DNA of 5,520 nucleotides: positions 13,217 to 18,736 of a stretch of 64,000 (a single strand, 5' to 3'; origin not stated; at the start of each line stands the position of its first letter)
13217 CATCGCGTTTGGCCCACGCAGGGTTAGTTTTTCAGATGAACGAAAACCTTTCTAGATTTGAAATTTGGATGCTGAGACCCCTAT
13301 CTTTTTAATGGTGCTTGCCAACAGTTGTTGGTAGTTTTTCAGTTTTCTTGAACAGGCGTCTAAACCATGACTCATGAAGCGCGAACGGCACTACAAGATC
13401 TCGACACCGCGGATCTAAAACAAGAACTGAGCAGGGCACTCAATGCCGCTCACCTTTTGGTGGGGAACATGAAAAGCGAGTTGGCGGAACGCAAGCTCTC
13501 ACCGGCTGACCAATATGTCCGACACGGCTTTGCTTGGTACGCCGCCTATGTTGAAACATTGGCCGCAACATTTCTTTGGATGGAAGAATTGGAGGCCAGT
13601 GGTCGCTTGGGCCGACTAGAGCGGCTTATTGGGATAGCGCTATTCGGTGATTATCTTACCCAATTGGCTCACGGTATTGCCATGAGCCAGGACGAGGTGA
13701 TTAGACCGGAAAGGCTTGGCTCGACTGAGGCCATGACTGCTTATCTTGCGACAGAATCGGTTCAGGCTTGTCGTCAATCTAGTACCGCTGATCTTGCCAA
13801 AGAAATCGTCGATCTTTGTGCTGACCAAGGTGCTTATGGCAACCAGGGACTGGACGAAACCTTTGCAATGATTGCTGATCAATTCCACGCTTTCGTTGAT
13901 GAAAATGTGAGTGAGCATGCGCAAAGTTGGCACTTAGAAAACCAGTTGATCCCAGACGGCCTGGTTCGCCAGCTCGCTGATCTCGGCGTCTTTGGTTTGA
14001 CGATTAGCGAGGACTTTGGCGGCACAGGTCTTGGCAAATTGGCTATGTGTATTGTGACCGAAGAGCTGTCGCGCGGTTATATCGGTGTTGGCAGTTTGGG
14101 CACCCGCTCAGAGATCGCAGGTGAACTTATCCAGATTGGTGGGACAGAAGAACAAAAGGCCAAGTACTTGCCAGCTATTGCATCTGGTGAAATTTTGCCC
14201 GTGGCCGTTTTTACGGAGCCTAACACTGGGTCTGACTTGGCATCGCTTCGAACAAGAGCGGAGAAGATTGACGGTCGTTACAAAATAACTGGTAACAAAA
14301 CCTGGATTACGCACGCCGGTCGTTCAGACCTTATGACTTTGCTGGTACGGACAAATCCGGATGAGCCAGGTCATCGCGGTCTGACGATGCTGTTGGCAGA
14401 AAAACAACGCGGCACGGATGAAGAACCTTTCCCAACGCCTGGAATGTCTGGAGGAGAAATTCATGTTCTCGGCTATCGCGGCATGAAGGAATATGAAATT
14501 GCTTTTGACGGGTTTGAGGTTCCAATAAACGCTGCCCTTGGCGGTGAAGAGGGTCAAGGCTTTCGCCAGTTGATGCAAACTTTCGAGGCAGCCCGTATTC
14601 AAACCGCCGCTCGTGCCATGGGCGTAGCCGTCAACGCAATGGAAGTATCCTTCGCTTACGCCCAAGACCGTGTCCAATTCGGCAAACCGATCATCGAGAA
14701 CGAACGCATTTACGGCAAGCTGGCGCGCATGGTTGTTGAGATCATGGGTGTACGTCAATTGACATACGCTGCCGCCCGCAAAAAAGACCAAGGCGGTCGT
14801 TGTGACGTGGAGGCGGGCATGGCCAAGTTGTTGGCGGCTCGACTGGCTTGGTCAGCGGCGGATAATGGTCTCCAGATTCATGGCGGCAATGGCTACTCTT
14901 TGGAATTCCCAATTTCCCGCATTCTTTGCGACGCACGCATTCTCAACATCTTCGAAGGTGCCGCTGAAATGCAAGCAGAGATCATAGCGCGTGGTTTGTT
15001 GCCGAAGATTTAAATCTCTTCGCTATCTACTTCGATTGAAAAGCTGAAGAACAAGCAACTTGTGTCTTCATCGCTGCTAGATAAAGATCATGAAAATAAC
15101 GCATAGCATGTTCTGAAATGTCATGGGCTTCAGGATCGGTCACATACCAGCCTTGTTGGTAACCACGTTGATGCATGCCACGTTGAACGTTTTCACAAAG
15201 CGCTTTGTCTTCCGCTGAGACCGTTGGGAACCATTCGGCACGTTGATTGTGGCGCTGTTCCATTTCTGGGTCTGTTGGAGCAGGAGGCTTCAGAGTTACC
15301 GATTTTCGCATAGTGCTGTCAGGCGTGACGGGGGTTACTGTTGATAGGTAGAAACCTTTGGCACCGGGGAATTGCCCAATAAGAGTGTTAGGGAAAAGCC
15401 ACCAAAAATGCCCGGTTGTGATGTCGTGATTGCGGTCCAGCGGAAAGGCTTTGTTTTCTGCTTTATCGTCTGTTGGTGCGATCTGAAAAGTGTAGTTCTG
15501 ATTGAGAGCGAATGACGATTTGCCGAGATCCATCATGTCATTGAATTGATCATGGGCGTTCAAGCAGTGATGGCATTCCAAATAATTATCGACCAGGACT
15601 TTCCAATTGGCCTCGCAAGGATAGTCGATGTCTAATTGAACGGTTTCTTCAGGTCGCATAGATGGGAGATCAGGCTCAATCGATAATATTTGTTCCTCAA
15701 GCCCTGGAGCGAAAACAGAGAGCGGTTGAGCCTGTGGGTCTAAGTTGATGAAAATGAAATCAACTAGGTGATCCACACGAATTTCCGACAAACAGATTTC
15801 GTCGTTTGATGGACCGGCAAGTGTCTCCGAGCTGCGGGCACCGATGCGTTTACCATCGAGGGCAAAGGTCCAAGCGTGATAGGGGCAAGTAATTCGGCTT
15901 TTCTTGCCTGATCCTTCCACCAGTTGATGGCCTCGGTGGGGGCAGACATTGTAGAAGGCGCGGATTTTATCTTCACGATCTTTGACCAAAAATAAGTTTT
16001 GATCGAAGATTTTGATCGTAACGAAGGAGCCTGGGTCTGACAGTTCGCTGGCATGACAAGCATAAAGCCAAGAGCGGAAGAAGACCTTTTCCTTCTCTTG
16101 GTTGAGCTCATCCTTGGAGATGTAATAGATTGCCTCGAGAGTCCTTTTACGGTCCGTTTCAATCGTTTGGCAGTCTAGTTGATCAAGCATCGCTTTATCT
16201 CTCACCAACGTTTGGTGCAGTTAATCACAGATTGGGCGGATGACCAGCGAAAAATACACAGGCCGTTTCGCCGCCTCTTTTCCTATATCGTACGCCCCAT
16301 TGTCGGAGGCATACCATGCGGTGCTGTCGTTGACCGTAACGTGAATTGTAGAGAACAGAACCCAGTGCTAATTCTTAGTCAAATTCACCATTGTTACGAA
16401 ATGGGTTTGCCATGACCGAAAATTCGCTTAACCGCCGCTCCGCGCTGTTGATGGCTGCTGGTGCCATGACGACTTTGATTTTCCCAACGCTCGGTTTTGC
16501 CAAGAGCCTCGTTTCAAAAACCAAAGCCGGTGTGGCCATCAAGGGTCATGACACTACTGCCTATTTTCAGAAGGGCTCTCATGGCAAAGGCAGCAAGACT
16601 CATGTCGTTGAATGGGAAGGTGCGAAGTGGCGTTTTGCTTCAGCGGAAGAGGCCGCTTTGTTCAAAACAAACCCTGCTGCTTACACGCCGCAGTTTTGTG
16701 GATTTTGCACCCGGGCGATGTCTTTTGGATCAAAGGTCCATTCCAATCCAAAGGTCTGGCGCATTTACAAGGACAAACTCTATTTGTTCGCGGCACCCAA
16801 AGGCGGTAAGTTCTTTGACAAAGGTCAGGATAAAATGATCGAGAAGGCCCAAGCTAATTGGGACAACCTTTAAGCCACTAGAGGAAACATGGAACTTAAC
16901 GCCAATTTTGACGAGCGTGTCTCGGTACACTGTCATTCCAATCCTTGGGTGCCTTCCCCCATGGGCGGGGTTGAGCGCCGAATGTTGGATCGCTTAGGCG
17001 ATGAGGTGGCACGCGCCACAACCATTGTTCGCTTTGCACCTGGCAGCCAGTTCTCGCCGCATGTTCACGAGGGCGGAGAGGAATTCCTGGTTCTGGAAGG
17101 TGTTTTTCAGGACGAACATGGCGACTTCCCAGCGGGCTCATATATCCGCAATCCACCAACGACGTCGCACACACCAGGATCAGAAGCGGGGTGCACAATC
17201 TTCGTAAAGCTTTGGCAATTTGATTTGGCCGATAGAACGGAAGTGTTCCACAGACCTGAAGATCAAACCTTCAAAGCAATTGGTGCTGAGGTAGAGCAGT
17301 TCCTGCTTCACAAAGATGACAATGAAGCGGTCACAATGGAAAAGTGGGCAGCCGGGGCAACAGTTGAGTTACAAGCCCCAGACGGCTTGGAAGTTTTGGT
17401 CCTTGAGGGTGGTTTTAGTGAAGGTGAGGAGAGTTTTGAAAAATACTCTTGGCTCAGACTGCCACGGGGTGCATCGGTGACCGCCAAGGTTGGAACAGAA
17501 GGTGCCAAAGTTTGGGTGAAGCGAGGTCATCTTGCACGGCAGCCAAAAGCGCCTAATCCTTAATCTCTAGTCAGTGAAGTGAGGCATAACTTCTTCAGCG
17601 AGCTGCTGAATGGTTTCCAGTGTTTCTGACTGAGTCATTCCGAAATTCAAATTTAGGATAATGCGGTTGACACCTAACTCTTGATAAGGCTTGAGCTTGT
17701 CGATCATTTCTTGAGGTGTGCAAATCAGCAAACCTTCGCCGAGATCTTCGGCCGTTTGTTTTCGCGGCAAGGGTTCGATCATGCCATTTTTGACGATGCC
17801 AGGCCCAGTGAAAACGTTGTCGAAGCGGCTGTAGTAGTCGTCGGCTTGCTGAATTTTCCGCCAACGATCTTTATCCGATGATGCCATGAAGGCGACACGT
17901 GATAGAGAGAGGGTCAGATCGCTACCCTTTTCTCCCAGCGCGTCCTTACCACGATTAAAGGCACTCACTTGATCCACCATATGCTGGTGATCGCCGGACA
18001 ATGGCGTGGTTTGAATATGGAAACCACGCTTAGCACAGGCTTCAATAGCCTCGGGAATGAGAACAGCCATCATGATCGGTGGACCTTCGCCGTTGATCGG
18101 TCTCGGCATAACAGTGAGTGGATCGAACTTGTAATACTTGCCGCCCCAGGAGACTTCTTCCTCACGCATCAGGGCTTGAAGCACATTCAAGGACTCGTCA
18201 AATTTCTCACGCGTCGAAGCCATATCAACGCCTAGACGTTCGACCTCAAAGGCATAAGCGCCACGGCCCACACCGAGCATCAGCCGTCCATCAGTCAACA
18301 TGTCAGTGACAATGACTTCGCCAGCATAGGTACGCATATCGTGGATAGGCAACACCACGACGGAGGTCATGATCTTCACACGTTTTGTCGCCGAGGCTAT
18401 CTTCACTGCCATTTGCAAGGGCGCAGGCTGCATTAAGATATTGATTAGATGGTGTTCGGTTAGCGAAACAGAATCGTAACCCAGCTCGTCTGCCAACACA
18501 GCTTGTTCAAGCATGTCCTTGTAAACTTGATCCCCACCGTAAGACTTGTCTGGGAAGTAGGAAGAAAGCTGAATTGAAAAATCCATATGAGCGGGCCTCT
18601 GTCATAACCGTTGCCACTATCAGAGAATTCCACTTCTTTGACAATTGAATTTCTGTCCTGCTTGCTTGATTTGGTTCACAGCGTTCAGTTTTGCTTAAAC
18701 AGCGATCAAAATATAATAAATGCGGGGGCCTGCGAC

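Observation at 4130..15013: Single tightly packed operon joining PCA 4,5-cleavage genes, the dehalogenase and CoA-dependent beta-oxidation-type enzymes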

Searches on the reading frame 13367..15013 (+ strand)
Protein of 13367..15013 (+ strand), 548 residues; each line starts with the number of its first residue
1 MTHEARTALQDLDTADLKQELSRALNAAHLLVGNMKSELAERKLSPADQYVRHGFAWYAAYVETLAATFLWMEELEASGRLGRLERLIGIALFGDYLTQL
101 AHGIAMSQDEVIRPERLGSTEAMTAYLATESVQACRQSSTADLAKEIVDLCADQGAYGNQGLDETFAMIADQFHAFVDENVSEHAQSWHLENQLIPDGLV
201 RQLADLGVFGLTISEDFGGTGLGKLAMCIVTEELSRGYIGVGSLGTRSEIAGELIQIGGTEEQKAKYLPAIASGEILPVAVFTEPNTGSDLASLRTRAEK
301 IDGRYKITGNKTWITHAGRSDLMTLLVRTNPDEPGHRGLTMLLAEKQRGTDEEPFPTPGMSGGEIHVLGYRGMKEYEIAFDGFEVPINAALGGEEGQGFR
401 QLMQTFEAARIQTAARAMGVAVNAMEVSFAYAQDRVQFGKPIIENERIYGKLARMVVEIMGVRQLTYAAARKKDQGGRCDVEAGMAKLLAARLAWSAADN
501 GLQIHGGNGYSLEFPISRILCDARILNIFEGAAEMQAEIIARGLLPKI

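Call 3: search_protein_families(library=pfam, proteins=[window:13367-15013:+])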
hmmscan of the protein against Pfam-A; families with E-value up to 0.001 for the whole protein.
window:13367-15013:+ (548 aa): 4 families
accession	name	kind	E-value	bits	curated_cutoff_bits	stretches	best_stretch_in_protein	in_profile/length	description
PF00441.29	Acyl-CoA_dh_1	-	2e-40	138.8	22.4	1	396-545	1-150/150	Acyl-CoA dehydrogenase, C-terminal domain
PF02771.21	Acyl-CoA_dh_N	-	1.9e-29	102.8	22.9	1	165-275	3-113/113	Acyl-CoA dehydrogenase, N-terminal domain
PF02770.24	Acyl-CoA_dh_M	-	2.9e-17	63.1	33.3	1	282-381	4-95/97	Acyl-CoA dehydrogenase, middle domain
PF08028.16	Acyl-CoA_dh_2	-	2.3e-13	51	22.7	1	413-531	3-131/134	Acyl-CoA dehydrogenase, C-terminal domain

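Call 4: search_protein_families(library=ncbifam, proteins=[window:13367-15013:+])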
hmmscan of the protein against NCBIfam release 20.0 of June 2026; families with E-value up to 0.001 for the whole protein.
window:13367-15013:+ (548 aa): 21 families
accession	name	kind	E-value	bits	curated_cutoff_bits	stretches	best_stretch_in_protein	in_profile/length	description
NF042972.1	AcrlCoAredClosAcrC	equivalog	6.1e-76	255.5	640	1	163-545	6-377/378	acryloyl-CoA reductase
NF042439.1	SulpropCoADesulf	equivalog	6.4e-63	212.8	600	1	175-545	6-371/379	3-sulfinopropanoyl-CoA desulfinase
NF045552.1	GlutCoADH_Des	equivalog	3.1e-62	211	470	1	162-542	5-377/387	glutaryl-CoA dehydrogenase Acd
NF008997.0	PRK12341.1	equivalog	2.3e-59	201.4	537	1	169-545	12-377/382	acyl-CoA dehydrogenase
NF043006.1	CyhCrbnylCoADH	equivalog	4.7e-53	180.5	650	1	168-544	10-375/380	cyclohexane-1-carbonyl-CoA dehydrogenase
NF058590.1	AcCoDHFadEBacil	equivalog_domain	1.2e-51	175.9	600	1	162-545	21-411/586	acyl-CoA dehydrogenase FadE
TIGR03207.1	cyc_hxne_CoA_dh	equivalog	8.6e-46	156.3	575.35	1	164-542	3-369/372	cyclohexanecarboxyl-CoA dehydrogenase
NF045652.1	ProlPCPDhRedW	equivalog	3.7e-44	151.1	650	1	203-544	40-373/376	L-prolyl-[peptidyl-carrier protein] dehydrogenase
NF002885.1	PRK03354.1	equivalog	2.3e-43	148.7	540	1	167-543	10-372/378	crotonobetainyl-CoA dehydrogenase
NF053553.1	prodigi_MBC_PigA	equivalog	2.8e-43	148.5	500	1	167-544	10-379/381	prodigiosin MBC biosynthesis dehydrogenase PigA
NF052270.1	Staph_DH_FadE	equivalog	1.9e-34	119.1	600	1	254-544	116-393/400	acyl-CoA dehydrogenase FadE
NF007000.1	PRK09463.1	subfamily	3.2e-31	108.4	600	1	168-509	42-397/726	acyl-CoA dehydrogenase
TIGR03204.1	pimC_large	equivalog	9.9e-28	97.1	623.85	1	213-491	59-325/395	pimeloyl-CoA dehydrogenase large subunit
NF009586.0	PRK13026.1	subfamily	4e-25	88.2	608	1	171-509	80-432/777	acyl-CoA dehydrogenase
TIGR03203.1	pimD_small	equivalog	2.8e-22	79.3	652.7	1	201-519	44-351/378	pimeloyl-CoA dehydrogenase small subunit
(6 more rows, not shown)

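Call 49: search_solved_structures(query=window:13367-15013:+, max_evalue=1e-30)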
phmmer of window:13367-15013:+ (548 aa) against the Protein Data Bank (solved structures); distinct sequences matched with E-value up to 1e-30: 67 (the best 60 are shown).
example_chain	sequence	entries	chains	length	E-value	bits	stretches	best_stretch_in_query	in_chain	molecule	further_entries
6es9_A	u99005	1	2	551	1.9e-183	614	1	16-545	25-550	Acyl-CoA dehydrogenase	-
4iv6_A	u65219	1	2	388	1.7e-80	274.3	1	168-545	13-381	Acyl-CoA dehydrogenase FadE3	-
8ciw_A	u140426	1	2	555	4.5e-78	266.3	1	123-545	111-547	(2S)-methylsuccinyl-CoA dehydrogenase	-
5lnx_A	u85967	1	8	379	3.5e-63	217.2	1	194-545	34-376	Acyl-CoA dehydrogenase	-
4m9a_A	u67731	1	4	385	2e-61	211.4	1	165-543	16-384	Acyl-CoA dehydrogenase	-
1ukw_A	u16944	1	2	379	3.2e-61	210.7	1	176-545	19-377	acyl-CoA dehydrogenase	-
4n5f_A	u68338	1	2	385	2.8e-59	204.4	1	164-543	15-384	Putative acyl-CoA dehydrogenase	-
4kto_A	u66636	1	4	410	4.7e-59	203.6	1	162-545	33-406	isovaleryl-CoA dehydrogenase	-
5ol2_C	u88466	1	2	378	2.8e-58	201.1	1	166-545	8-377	Acyl-CoA dehydrogenase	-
4o5m_A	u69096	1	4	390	5.4e-58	200.1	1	158-545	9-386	Isovaleryl-CoA dehydrogenase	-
4u83_A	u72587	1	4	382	1.4e-55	192.1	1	164-544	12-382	Acyl-CoA dehydrogenase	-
3mdd_A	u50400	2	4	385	3.4e-54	187.5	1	196-543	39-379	MEDIUM CHAIN ACYL-COA DEHYDROGENASE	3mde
1udy_A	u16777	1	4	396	3.5e-54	187.5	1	196-543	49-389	Acyl-CoA dehydrogenase, medium-chain specific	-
3pfd_A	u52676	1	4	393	1.3e-53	185.7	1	168-545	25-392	Acyl-CoA dehydrogenase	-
4p13_A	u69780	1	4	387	1.4e-53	185.5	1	195-545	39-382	Medium-chain specific acyl-CoA dehydrogenase, mitochondrial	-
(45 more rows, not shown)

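Call 52: search_solved_structures(query=window:13367-15013:+, max_evalue=1e-100, show_alignments=1)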
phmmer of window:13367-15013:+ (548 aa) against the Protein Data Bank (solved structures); distinct sequences matched with E-value up to 1e-100: 1.
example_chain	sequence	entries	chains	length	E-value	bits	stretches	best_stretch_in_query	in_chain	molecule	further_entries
6es9_A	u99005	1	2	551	1.9e-183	614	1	16-545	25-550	Acyl-CoA dehydrogenase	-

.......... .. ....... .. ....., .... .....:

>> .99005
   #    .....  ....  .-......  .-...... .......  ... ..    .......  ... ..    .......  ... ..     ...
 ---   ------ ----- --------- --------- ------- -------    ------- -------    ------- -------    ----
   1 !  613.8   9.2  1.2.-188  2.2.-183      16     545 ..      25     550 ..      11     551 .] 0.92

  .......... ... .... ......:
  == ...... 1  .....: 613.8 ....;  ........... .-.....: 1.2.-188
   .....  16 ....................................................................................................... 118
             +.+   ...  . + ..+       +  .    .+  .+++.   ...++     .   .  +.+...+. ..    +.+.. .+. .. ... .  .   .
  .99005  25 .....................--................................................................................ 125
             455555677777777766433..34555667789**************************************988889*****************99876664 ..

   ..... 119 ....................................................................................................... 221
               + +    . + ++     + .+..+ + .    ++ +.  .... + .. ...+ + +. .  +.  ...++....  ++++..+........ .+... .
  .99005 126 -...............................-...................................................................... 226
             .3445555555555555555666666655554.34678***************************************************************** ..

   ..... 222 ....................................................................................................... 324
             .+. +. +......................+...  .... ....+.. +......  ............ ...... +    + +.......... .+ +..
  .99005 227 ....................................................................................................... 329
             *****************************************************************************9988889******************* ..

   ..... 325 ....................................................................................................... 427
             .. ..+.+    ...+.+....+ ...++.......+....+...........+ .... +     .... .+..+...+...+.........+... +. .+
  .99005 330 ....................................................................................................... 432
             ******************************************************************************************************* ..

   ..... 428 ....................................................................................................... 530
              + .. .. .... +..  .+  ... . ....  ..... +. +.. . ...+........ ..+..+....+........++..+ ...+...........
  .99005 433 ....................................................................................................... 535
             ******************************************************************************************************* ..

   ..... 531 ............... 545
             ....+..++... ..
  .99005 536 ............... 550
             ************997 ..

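Call 57: find_related_loci(query=window:13367-15013:+, collection=metagenome_contigs, flank=9000)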
Query window:13367-15013:+ (548 aa) in metagenome_contigs; peptide patterns used: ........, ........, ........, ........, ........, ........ (x = any residue, [..] = any of these).
600 stretches matched a pattern (row limit reached: there are more); 564 encode a relative of the query (tblastn E <= 1e-3); the best 80 are kept; 80 distinct loci.
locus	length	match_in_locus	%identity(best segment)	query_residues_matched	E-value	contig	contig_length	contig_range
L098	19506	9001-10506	63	48-545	0e+0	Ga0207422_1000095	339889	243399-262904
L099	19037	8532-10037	62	48-545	0e+0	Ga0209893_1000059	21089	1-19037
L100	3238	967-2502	62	33-545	0e+0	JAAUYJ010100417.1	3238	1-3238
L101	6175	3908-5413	62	48-545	0e+0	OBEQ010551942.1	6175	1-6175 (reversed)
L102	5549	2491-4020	62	41-545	0e+0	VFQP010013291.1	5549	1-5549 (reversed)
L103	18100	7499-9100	58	18-545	0e+0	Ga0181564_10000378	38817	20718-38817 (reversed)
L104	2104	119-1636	59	41-545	0e+0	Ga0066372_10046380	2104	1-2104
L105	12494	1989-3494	61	48-545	0e+0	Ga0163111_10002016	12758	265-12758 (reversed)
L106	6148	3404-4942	63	33-545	0e+0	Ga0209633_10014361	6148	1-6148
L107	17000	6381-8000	57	16-545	0e+0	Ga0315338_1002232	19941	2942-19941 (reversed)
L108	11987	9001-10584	57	21-545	0e+0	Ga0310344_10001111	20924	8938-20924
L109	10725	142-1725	57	21-545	0e+0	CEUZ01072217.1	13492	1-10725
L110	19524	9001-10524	60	42-545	0e+0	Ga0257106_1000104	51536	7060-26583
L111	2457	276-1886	60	1-545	0e+0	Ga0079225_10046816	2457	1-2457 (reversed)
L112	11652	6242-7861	60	16-545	0e+0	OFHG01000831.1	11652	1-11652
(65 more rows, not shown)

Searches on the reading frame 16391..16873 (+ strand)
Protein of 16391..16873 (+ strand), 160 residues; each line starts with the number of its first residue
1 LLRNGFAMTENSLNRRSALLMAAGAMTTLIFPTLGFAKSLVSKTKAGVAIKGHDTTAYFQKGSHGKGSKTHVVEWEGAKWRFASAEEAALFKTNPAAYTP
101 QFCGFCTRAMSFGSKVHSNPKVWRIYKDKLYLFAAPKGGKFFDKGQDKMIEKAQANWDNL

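Call 18: search_protein_families(library=ncbifam, proteins=[window:16391-16873:+], max_evalue=1e-8)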
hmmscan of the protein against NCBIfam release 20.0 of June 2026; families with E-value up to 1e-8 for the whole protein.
window:16391-16873:+ (160 aa): 1 family
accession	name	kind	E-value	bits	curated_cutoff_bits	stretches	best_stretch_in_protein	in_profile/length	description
NF041384.1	YHS_seleno_dom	subfamily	3.7e-34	117.4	70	1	48-158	2-112/113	YHS domain-containing (seleno)protein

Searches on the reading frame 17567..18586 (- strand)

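Call 18: search_protein_families(library=ncbifam, proteins=[window:17567-18586:-], max_evalue=1e-8)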
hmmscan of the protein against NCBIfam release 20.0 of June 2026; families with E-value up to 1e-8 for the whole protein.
window:17567-18586:- (339 aa): 23 families
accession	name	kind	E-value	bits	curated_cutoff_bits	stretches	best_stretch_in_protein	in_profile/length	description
TIGR03619.1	F420_Rv2161c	subfamily_domain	2.2e-31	109.4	166.9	1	28-240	3-228/247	TIGR03619 family F420-dependent LLM class oxidoreductase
TIGR03858.1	LLM_2I7G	subfamily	1.5e-28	99.7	462.25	1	18-336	21-335/337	Atu2307/SP_0267 family LLM class monooxygenase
TIGR04020.1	seco_metab_LLM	subfamily_domain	1.7e-24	86.6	244.45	1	10-330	5-338/341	MupA/Atu3671 family FMN-dependent luciferase-like monooxygenase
TIGR03571.1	lucif_BA3436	subfamily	4.7e-22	78.6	303.9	1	55-171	68-185/304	TIGR03571 family LLM class oxidoreductase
NF052254.1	luciferase_Alph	exception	1.3e-21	77.2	600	1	2-254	2-248/354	luciferase subunit alpha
TIGR03560.1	F420_Rv1855c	subfamily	1.9e-21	76.9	231.4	1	17-174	7-173/227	TIGR03560 family F420-dependent LLM class oxidoreductase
TIGR04036.1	LLM_CE1758_fam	subfamily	7.4e-21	74.4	479.1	1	22-336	27-330/355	CE1758 family FMN-dependent luciferase-like monooxygenase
TIGR04027.1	LLM_KPN_01858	hypoth_equivalog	9.8e-20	70.7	412.9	1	20-148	17-146/326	putative FMN-dependent luciferase-like monooxygenase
TIGR03621.1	F420_MSMEG_2516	subfamily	7.4e-19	68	213.15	1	22-303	13-270/295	TIGR03621 family F420-dependent LLM class oxidoreductase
TIGR03558.1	oxido_grp_1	subfamily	6e-13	48.7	166.95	1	22-145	19-142/325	MsnO8 family LLM class oxidoreductase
TIGR03557.1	F420_G6P_family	subfamily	4.1e-12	45.9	210.4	1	23-199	13-193/316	TIGR03557 family F420-dependent LLM class oxidoreductase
TIGR03564.1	F420_MSMEG_4879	subfamily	4.3e-12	46.2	234.25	1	30-186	6-155/265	TIGR03564 family F420-dependent LLM class oxidoreductase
NF052255.1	luciferase_Beta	exception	4.8e-12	45.6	500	1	13-189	12-190/325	luciferase subunit beta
TIGR04021.1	LLM_DMSO2_sfnG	equivalog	7e-12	45.4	382.95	1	56-172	63-181/350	dimethylsulfone monooxygenase SfnG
TIGR04024.1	F420_NP1902A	hypoth_equivalog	7.1e-12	44.7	345.4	1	22-247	14-229/330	TIGR04024 family LLM class F420-dependent oxidoreductase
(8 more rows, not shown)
